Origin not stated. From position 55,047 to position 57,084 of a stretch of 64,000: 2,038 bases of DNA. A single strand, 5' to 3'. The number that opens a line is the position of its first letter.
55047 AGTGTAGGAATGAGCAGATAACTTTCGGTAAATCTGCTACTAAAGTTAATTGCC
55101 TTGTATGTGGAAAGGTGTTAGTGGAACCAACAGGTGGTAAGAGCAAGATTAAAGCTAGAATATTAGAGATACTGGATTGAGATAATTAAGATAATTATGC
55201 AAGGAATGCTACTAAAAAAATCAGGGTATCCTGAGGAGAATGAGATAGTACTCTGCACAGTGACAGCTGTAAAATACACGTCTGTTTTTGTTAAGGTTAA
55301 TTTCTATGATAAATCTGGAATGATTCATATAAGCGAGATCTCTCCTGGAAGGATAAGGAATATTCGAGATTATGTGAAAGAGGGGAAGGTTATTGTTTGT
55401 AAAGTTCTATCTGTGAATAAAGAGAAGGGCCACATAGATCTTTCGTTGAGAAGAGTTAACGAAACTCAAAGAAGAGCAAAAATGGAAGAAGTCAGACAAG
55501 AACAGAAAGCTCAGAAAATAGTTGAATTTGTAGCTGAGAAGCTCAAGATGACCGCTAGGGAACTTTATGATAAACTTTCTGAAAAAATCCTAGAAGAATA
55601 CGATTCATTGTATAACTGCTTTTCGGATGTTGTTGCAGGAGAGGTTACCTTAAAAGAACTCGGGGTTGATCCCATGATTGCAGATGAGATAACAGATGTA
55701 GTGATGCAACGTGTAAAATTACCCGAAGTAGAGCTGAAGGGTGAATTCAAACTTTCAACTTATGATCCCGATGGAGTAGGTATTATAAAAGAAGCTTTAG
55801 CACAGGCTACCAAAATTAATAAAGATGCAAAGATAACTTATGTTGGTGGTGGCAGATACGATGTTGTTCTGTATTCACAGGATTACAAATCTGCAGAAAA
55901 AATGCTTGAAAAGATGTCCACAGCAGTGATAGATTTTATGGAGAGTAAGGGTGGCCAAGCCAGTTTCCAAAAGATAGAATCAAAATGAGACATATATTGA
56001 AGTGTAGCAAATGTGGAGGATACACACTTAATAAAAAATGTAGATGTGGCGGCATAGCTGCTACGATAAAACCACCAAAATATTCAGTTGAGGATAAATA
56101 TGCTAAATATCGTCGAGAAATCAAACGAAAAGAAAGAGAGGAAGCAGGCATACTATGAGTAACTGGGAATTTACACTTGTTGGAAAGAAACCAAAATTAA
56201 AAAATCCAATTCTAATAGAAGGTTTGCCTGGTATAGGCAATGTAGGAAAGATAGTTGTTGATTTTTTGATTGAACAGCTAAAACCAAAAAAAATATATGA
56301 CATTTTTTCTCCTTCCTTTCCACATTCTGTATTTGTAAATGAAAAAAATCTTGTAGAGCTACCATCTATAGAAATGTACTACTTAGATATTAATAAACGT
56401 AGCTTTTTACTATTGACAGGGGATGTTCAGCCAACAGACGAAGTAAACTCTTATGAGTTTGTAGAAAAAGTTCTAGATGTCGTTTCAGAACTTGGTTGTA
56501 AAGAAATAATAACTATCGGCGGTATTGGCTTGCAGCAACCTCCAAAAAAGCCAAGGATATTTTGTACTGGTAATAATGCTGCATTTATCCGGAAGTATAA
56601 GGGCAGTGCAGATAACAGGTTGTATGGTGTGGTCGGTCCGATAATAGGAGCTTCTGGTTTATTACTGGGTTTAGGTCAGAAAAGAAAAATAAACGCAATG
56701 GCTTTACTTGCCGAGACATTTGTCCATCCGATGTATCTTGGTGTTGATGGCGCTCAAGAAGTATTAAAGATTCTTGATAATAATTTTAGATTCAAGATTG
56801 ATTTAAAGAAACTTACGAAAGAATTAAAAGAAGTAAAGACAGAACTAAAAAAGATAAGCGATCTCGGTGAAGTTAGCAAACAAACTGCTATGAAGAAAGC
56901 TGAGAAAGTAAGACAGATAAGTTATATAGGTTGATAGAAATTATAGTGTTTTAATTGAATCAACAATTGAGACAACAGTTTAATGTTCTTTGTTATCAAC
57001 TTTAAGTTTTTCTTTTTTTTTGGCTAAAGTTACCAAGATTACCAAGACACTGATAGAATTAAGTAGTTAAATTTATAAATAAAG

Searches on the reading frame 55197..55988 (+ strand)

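Call 52: search_protein_families(library=pfam, proteins=[window:55197-55988:+])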
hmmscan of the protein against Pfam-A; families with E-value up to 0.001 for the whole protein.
window:55197-55988:+ (263 aa): 2 families
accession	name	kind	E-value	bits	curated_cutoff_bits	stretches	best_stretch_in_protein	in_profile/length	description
PF07541.17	EIF_2_alpha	-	3.9e-21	75.6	22.8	1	123-230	1-114/114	Eukaryotic translation initiation factor 2 alpha subunit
PF00575.29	S1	-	4e-10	40.4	22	1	11-85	1-74/74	S1 RNA binding domain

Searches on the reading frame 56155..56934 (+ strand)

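Call 52: search_protein_families(library=pfam, proteins=[window:56155-56934:+])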
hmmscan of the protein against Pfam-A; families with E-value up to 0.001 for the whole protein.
window:56155-56934:+ (259 aa): 1 family
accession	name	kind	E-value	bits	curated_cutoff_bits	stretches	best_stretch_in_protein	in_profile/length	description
PF09754.15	PAC2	-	1.5e-39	136.5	25.8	1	20-234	1-214/215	PAC2 family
